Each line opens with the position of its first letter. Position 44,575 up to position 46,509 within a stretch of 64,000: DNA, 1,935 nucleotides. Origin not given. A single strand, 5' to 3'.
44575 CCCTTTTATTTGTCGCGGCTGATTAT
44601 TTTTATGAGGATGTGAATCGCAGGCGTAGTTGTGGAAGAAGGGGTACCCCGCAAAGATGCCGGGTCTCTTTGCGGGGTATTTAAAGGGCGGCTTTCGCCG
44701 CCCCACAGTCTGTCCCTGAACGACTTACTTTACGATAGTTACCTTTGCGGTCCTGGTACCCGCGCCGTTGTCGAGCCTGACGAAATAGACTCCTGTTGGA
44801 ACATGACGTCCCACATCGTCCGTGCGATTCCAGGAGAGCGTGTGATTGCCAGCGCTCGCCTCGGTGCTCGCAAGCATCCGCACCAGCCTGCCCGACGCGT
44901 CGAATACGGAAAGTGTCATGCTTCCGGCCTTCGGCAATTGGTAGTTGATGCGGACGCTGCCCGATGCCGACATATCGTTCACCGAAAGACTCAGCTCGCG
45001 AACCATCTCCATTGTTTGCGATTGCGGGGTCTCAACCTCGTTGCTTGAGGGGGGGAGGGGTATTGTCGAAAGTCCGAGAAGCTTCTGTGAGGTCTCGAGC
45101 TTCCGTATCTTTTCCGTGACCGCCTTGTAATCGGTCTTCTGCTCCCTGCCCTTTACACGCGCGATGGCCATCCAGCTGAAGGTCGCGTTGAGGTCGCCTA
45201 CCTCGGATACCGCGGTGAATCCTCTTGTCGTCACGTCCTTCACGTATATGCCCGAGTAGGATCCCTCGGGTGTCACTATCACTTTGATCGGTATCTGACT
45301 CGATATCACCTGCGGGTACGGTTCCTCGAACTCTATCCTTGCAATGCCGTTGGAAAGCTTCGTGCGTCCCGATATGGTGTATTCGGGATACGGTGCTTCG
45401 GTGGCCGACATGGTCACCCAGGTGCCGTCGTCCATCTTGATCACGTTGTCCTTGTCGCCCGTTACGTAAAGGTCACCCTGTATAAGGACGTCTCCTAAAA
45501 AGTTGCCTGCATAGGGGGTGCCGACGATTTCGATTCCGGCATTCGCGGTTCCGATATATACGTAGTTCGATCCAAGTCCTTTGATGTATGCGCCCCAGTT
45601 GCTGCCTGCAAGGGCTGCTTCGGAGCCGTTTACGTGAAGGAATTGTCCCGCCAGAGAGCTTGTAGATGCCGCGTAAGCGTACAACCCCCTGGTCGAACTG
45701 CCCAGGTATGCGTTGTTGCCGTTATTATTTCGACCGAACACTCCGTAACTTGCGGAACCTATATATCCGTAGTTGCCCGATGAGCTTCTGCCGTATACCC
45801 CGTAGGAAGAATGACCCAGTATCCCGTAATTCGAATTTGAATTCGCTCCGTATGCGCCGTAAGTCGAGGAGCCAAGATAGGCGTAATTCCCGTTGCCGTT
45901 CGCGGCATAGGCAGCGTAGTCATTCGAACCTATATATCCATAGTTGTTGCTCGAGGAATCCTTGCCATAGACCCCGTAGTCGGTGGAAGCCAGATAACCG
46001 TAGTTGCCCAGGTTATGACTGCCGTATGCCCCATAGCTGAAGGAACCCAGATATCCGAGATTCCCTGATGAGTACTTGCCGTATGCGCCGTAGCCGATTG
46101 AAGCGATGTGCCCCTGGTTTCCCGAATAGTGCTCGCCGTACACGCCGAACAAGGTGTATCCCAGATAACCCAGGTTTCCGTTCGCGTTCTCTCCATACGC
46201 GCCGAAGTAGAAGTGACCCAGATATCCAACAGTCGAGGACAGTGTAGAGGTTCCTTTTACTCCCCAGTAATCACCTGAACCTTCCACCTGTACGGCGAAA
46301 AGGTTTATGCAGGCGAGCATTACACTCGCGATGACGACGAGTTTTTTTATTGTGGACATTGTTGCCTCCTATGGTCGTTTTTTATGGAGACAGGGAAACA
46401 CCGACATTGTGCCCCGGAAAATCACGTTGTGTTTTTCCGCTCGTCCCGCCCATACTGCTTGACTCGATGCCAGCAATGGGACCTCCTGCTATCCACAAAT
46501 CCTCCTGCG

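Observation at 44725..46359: T9SS-secreted protein built from about 11 consecutive 15-residue Tyr/Gly-rich repeats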

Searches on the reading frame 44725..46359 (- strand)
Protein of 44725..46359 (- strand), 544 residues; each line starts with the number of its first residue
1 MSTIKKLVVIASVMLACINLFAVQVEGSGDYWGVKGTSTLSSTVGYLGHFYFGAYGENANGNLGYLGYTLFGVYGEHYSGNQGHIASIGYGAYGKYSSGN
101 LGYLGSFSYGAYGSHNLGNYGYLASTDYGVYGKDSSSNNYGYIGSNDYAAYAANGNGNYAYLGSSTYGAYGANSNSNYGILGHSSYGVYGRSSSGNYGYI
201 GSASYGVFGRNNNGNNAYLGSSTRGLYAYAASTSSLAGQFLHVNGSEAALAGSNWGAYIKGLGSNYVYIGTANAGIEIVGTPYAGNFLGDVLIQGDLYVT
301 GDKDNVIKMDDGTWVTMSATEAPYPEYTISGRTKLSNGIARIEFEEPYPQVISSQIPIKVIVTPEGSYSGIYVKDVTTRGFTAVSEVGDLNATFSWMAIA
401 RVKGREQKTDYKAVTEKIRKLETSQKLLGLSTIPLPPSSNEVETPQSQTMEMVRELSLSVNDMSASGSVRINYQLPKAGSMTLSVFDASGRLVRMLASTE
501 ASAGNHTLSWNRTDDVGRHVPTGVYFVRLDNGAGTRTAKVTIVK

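Call 3: search_protein_families(library=pfam, proteins=[window:44725-46359:-], max_evalue=1)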
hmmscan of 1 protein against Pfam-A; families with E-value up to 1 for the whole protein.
window:44725-46359:- (544 aa): 3 families
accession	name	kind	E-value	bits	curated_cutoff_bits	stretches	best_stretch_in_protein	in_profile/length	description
PF13860.13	FlgD_ig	-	1.1e-09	38.6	27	1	467-528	8-72/79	FlgD Ig-like domain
PF18962.6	Por_Secre_tail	-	7e-05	23.5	27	1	466-542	7-75/75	Secretion system C-terminal sorting domain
PF21564.2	Caudo_bapla_RBP_neck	-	0.16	12.8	27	1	457-469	7-19/21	Lactococcus phage p2, Receptor binding protein, neck domain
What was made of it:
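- On T9SS type A cargo (TIGR04183 / PF18962 C-terminal sorting domain): The related PF13860 FlgD_ig scores 38.6 against 27 (call 3).
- Pfam Por_Secre_tail is below its gathering score (call 3). The best Pfam match is FlgD_ig, and Por_Secre_tail is below its cutoff (call 3).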

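Call 4: search_protein_families(library=ncbifam, proteins=[window:44725-46359:-], max_evalue=1)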
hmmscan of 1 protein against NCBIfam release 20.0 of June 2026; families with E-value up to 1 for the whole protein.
window:44725-46359:- (544 aa): 9 families
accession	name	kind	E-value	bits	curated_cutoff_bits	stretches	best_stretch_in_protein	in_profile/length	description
TIGR04183.1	Por_Secre_tail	domain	5.9e-08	32.6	23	1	470-542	10-71/72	T9SS type A sorting domain-containing protein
NF005176.1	PRK06655.1-1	equivalog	3.8e-07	30.2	230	1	472-536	91-154/197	flagellar hook assembly protein FlgD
NF009276.0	PRK12633.1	equivalog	2.9e-06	27.2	383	1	459-529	108-179/234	flagellar basal body rod modification protein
NF009277.0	PRK12634.1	equivalog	3.3e-05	24.1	333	1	463-537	106-182/221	flagellar basal body rod modification protein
NF009452.0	PRK12812.1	equivalog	0.00042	19.6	258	1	478-529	151-204/289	flagellar basal body rod modification protein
NF052228.1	T9SS_PorZ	equivalog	0.00066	18.2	260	1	485-544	701-757/757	type IX secretion system anionic LPS delivery protein PorZ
NF033707.1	T9SS_sortase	equivalog_domain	0.0014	16.4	420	1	478-530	1022-1076/1095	type IX secretion system sortase PorU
NF009453.0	PRK12813.1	equivalog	0.016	14.7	264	1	477-534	122-176/223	flagellar basal body rod modification protein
NF004496.1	PRK05842.1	equivalog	0.14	11.4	250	1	478-530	165-219/271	flagellar hook assembly protein FlgD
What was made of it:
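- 44728..44994 (-): Residues 456-544, T9SS type A C-terminal sorting domain (Ig-like, FlgD_ig-type). PF18962 23.5 bits, below its cutoff of 27 (calls 3, 4).
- On T9SS type A cargo (TIGR04183 / PF18962 C-terminal sorting domain): TIGR04183 scores 32.6 bits against a cutoff of 23, over residues 470-542 (call 4).
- On Curli CsgA (Curlin_rpt) and other functional amyloids: Curlin_rpt does not appear among the Pfam or NCBIfam matches at E<=1 (calls 3, 4).
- On YadA / Hep_Hag trimeric autotransporter head repeats: The C-terminus is a T9SS sorting domain (call 4).
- TIGR04183 is above its curated cutoff (call 4).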

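Call 6: find_homologous_proteins(query=window:44725-46359:-)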
Query window:44725-46359:- (544 aa): 135 proteins with E <= 0.001 among 8000 candidates; the best 120 are listed.
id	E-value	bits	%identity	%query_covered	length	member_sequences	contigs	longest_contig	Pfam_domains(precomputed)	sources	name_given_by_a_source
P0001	0.0e+0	1190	100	100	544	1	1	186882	PF13860.13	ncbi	-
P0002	1.6e-180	620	66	79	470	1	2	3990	PF13860.13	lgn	-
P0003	2.6e-166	573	61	77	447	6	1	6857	PF13860.13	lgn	-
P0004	2.7e-140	487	62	59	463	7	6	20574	-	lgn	-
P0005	8.6e-129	449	56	77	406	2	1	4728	PF13860.13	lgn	-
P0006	4.8e-96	341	45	80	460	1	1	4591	-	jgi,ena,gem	-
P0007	2.6e-47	180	32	74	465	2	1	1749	-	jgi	jgi:hypothetical protein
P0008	6.8e-43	166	48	36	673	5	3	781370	-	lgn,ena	-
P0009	4.2e-42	163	28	74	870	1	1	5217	-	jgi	jgi:hypothetical protein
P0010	7.5e-38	149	29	76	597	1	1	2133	-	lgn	-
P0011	1.7e-37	148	26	69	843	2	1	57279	-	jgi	-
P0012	9.1e-37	145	33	73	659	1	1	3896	-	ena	-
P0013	7.7e-35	139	43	39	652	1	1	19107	-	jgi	-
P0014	1.1e-34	138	31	68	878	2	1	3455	PF13884.12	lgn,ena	-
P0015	3.0e-34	137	35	50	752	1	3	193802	PF13884.12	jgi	jgi:hypothetical protein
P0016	1.0e-32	132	32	72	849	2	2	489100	PF13884.12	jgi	jgi:hypothetical protein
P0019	3.1e-30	124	41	37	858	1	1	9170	PF26696.1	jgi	jgi:hypothetical protein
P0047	1.9e-17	82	30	73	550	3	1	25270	PF26696.1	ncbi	-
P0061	9.7e-15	73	29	72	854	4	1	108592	PF26696.1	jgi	jgi:hypothetical protein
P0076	4.3e-12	64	31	60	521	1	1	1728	PF19264.5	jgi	-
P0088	5.7e-10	57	43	33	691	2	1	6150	PF01391.24,PF13385.14,PF13884.12,PF03793.25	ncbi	ncbi:MAG: LamG-like jellyroll fold domain-containing protein, partial [Planctomycetota bacterium]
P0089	9.0e-10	56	34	47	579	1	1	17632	PF26696.1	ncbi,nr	ncbi:MAG: hypothetical protein KBG25_06055 [Paludibacteraceae bacterium]|nr:hypothetical protein [Pa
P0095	5.2e-9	54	46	17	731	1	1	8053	PF13884.12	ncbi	ncbi:tail fiber domain-containing protein [candidate division KSB1 bacterium]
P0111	1.7e-6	45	51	15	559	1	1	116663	PF07603.18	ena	-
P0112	2.6e-6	45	40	14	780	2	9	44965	PF07494.18,PF13860.13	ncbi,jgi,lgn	jgi:sugar lactone lactonase YvrE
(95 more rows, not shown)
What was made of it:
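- Family: 135 hits with the whole protein (call 6).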

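Call 8: search_protein_families(library=pfam, proteins=[P0019, P0014, P0047, P0089, P0095, P0008, P0016, P0061], max_evalue=0.01)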
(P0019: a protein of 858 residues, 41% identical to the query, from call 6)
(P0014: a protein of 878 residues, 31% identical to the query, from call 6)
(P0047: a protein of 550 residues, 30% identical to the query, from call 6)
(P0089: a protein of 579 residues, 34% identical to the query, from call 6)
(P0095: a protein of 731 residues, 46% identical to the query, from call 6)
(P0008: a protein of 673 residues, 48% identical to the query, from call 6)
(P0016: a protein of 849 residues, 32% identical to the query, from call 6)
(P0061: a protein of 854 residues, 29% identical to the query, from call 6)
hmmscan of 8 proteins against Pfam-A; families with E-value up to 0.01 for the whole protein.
P0019 (858 aa): 0 families

P0014 (878 aa): 1 family
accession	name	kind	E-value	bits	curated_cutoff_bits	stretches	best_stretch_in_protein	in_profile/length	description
PF13884.11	Peptidase_S74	-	2.2e-07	31.5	22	1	760-817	1-56/58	Chaperone of endosialidase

P0047 (550 aa): 0 families

P0089 (579 aa): 0 families

P0095 (731 aa): 1 family
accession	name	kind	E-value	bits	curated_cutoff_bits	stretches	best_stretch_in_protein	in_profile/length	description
PF13884.11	Peptidase_S74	-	9.9e-13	48.6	22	1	602-662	1-57/58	Chaperone of endosialidase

P0008 (673 aa): 0 families

P0016 (849 aa): 1 family
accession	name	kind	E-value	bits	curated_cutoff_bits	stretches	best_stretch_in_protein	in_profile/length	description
PF13884.11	Peptidase_S74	-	4.6e-08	33.7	22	1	730-787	1-56/58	Chaperone of endosialidase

P0061 (854 aa): 0 families

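Call 9: list_cluster_members(proteins=[P0001, P0006, P0008])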
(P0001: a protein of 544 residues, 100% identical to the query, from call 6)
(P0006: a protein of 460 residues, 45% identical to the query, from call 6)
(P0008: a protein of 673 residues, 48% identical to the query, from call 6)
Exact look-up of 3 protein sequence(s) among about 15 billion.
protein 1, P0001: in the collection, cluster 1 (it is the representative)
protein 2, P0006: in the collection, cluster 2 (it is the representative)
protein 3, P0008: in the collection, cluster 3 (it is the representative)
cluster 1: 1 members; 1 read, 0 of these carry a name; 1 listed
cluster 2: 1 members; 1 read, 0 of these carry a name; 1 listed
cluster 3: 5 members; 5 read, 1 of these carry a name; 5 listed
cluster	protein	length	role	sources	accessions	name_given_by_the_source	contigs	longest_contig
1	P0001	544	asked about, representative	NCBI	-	-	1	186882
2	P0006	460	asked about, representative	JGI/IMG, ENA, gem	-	-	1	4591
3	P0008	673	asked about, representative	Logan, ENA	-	-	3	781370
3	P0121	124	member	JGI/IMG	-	hypothetical protein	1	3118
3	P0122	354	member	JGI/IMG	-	-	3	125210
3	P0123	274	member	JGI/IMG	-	-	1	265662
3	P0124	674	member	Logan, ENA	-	-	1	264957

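Call 10: search_solved_structures(query=window:44725-46359:-, max_evalue=1, show_alignments=2)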
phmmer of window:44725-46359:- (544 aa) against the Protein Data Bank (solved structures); distinct sequences matched with E-value up to 1: 5.
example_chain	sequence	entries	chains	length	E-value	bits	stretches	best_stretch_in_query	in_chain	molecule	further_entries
7bhq_A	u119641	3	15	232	4.1e-05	26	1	373-535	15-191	Basal-body rod modification protein FlgD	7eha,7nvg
7eh9_A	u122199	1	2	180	0.0003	23.2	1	474-535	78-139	Basal-body rod modification protein FlgD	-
3c12_A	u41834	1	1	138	0.0049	19.1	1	464-530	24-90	Flagellar protein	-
8pro_A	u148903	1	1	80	0.62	12.2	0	141-161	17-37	Cell surface protein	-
8prd_A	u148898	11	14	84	0.84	11.8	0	140-161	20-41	Cell surface protein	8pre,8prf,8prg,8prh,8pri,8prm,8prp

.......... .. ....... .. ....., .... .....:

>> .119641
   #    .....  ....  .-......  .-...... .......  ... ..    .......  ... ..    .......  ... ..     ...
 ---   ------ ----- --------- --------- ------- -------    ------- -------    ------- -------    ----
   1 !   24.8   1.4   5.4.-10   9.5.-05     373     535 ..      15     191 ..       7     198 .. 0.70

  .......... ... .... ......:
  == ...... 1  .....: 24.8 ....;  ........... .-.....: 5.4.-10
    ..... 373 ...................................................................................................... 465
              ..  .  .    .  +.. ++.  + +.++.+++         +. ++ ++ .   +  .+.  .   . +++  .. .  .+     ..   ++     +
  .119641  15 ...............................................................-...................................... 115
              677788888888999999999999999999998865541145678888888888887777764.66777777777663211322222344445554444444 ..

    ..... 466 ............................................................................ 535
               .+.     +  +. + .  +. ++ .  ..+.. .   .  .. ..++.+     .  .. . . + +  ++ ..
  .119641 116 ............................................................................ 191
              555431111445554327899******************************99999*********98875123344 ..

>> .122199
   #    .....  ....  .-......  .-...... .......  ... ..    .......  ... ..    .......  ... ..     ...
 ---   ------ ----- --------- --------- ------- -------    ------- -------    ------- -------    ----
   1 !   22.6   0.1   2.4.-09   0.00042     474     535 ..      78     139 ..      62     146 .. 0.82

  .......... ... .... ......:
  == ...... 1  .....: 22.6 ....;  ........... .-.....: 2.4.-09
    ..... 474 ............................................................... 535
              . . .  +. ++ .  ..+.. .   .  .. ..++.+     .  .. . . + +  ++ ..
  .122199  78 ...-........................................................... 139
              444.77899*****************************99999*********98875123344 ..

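Call 16: find_encoding_contigs(protein=P0001, flank=3000, max_places=3)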
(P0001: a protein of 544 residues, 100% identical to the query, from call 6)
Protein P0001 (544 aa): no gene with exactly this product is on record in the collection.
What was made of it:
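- Tried and rejected: The exact-sequence look-up of the window protein's contig failed (call 16).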

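Call 19: find_encoding_contigs(protein=P0003, flank=5000, max_places=3)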
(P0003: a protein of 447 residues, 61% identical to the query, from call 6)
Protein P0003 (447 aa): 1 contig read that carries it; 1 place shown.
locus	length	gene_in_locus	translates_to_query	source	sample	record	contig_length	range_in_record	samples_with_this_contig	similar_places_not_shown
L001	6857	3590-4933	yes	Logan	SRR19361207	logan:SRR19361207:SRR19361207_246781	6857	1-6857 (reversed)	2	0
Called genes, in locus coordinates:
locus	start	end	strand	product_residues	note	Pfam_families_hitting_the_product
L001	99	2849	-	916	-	PF00082:Peptidase_S8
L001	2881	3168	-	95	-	-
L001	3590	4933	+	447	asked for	PF13860:FlgD_ig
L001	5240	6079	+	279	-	-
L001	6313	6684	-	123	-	PF07366:SnoaL (weak), PF14534:DUF4440, PF12680:SnoaL_2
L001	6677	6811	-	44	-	-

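Call 20: predict_structure(alignment_id=A1)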
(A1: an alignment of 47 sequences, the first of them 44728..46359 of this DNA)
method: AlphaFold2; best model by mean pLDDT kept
length: 544 residues; sequences in the alignment: 47
mean_pLDDT: 81.2   pTM: 0.48
mean pLDDT of the five models: 81.2, 79.9, 78.0, 76.8, 75.5
residues with pLDDT >= 90: 227; 70-90: 197; 50-70: 78; < 50: 42
segments of 3 or more residues with pLDDT < 50: 19-30, 300-304, 430-452
pLDDT, mean of each block of 10 residues (from residue 1): 73 63 42 63 66 77 79 83 85 89 91 95 95 96 97 97 97 97 97 97 96 93 90 83 84 79 78 74 67 57 54 61 79 96 93 93 89 96 94 95 76 66 65 38 35 74 83 89 90 88 90 91 89 86 73
secondary structure, 60 per line:
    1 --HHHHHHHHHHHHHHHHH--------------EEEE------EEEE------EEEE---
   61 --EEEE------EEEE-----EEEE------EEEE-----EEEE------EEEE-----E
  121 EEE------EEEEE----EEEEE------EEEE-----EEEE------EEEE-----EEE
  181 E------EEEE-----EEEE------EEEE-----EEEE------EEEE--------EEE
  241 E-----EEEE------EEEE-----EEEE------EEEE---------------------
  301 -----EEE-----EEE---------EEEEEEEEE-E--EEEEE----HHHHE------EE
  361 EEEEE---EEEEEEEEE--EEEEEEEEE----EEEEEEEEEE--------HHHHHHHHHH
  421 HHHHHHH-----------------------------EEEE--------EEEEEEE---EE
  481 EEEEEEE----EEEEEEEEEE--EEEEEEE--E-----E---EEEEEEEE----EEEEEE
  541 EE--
elements in order: H3-19 E34-37 E44-47 E54-57 E63-66 E73-76 E82-85 E92-95 E101-104 E111-114 E120-123 E130-134 E139-143 E150-153 E159-162 E169-172 E178-181 E188-191 E197-200 E207-210 E216-219 E226-229 E238-241 E247-250 E257-260 E266-269 E276-279 E306-308 E314-316 E326-334 E339-343 H348-351 E359-365 E369-377 E380-388 E393-402 H411-427 E457-460 E469-475 E479-487 E492-501 E504-510 E523-530 E535-542
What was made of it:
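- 46228..46293 (-): Residues 23-44, conserved N-terminal cap (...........) and first degenerate hairpin. Strands fall at 34-37 and 44-47 (call 20).
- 45655..46227 (-): Residues 45-235, ten YG repeats of 19 aa (one of 20): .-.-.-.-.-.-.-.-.-[AV]-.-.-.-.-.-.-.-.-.. AF2 pLDDT 95-97 with two 4-residue strands per unit (call 20).
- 45463..45654 (-): Residues 236-299, degenerate hairpins and the shaft-end cap motif (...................). The strand pattern continues to residue 279 (call 20).
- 44995..45129 (-): Residues 411-455, helix (411-427) and disordered Pro/Ser/Glu linker. AF2 secondary structure, with pLDDT below 50 for residues 430-452 (call 20).
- On T9SS type A cargo (TIGR04183 / PF18962 C-terminal sorting domain): AF2 places strands over residues 457-542 with pLDDT 83-91, and a linker at 430-452 with pLDDT below 50 (call 20).
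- Checked: A beta-rich domain and a T9SS C-terminal domain follow the array (calls 3, 4, 20). AlphaFold2 continues the same strand pattern to 26 strands, or 13 hairpins, over residues 34-279 (call 20).
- Domain order and fold: AF2 mean pLDDT 81, with 95-97 in the repeats (call 20). The monomer AF2 model has pLDDT 95-97 (call 20). The domain is at the extreme C-terminus after a disordered linker, as in known cargo (call 20).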

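Call 22: fold_search(model_id=the predicted structure, library=pdb)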
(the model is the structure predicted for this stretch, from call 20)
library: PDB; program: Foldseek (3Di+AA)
matches with E <= 10: 1320; with E <= 0.001: 3
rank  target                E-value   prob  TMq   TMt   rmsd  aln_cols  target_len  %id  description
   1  8jmw_A                6.7e-06  1.00  0.15  0.15  18.8       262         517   11  Fibril form of serine peptidase Vpr (released 2023-12-06)
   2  5m11                  7.4e-06  1.00  0.13  0.10  41.7       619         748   11  Structural and functional probing of PorZ, an essential bacterial surface component of the type-IX secretion system of h (released 2016-11-09)
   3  4v10_MODEL_1_A        6.1e-04  1.00  0.14  0.27  21.0       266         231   10  Skelemin Association with alpha2b,beta3 Integrin: A Structural Model (released 2014-10-08)
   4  1xf1_A                1.1e-03  1.00  0.12  0.07   4.8        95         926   19  Structure of C5a peptidase- a key virulence factor from Streptococcus (released 2005-11-22)
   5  4g5a_A                1.1e-03  1.00  0.13  0.56   7.7       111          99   17  Crystal structure of a putative member of duf 3244 protein family (BT_1867) from Bacteroides thetaiotaomicron VPI-5482 (released 2012-09-19)
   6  2y23                  1.2e-03  0.98  0.11  0.18  18.9       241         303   12  CRYSTAL STRUCTURE OF THE MYOMESIN DOMAINS MY9-MY11 (released 2011-12-21)
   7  3eif                  1.5e-03  1.00  0.12  0.07   4.3        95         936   19  1.9 angstrom crystal structure of the active form of the C5a peptidase from Streptococcus pyogenes (ScpA) (released 2009-02-24)
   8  6vbu_7                1.6e-03  0.72  0.11  0.09  38.7       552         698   10  Structure of the bovine BBSome complex (released 2020-01-29)
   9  6za2_B                1.7e-03  0.99  0.15  0.08  25.3       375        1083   11  Crystal structure of dimeric latent PorU from Porphyromonas gingivalis (released 2021-09-29)
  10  7bj3                  2.0e-03  1.00  0.12  0.07   3.7        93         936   20  ScpA from Streptococcus pyogenes, S512A active site mutant (released 2021-05-12)
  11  8bty_A                2.2e-03  1.00  0.12  0.07   4.3        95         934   19  Structure of the active form of ScpB, the C5a-peptidase from Streptococcus agalactiae. (released 2023-11-15)
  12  3rbs                  2.3e-03  0.99  0.12  0.27  19.2       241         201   14  Crystal structure of the myomesin domains 10 and 11 (released 2012-03-07)
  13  4bxr_B                2.4e-03  1.00  0.14  0.31  12.4       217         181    8  Structure of the wild-type TCP10 domain of Danio rerio CPAP in complex with a peptide of Danio rerio STIL (released 2013-09-25)
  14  6za2_A                2.9e-03  0.98  0.14  0.08  25.3       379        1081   11  Crystal structure of dimeric latent PorU from Porphyromonas gingivalis (released 2021-09-29)
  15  7yzx_A                3.3e-03  1.00  0.12  0.07   4.4        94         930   19  ScpA from Streptococcus pyogenes, D783A mutant. (released 2022-08-31)
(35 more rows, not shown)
